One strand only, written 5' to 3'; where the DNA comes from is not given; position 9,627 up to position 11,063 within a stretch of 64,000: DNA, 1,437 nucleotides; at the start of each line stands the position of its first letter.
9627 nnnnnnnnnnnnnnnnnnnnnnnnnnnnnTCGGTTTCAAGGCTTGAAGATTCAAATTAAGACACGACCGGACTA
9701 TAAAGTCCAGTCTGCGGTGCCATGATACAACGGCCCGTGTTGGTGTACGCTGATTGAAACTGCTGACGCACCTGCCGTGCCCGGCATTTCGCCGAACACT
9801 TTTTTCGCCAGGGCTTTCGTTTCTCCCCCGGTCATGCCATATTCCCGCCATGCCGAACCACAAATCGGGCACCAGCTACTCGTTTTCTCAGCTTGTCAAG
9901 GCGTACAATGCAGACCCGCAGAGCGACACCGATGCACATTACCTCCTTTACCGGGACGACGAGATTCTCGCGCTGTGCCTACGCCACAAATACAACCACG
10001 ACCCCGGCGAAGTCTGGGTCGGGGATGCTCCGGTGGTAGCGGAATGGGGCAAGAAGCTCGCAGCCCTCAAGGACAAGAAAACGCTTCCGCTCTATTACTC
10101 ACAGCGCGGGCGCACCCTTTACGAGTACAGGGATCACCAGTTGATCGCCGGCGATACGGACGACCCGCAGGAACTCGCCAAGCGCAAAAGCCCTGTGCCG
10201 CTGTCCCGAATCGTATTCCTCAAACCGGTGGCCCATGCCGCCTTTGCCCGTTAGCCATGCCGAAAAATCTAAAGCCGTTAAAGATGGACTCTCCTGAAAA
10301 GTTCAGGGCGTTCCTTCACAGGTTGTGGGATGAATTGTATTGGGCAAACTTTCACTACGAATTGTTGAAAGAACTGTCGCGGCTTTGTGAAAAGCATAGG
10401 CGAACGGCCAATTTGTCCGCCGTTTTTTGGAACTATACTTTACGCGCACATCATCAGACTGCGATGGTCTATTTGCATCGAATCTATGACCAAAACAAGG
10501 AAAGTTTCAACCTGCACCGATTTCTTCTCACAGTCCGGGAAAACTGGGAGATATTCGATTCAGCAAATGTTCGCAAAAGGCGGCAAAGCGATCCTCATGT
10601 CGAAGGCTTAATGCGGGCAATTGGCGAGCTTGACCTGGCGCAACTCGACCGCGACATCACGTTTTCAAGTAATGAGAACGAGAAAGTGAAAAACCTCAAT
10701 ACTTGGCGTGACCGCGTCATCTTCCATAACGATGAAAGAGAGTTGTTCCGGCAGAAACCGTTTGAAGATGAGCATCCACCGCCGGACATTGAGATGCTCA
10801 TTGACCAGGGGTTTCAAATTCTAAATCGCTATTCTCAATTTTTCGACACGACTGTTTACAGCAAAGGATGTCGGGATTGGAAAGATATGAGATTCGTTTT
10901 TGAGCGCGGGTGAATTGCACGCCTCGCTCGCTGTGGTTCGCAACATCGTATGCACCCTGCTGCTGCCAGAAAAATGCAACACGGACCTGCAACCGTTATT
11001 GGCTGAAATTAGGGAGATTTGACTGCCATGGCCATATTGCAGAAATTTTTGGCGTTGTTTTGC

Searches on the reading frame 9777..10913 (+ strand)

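Call 16: search_protein_families(library=pfam, proteins=[window:9777-10913:+], max_evalue=0.01)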
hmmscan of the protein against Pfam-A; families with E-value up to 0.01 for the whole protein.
window:9777-10913:+ (378 aa): 1 family
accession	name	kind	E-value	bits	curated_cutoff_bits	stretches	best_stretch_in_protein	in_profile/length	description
PF18734.6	HEPN_AbiU2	-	2.9e-21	76.3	26.8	1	174-356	2-172/193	AbiU2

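Call 48: search_protein_families(library=padloc, proteins=[window:9777-10913:+], max_evalue=0.001)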
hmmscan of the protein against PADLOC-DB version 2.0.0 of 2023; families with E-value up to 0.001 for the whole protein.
window:9777-10913:+ (378 aa): 0 families
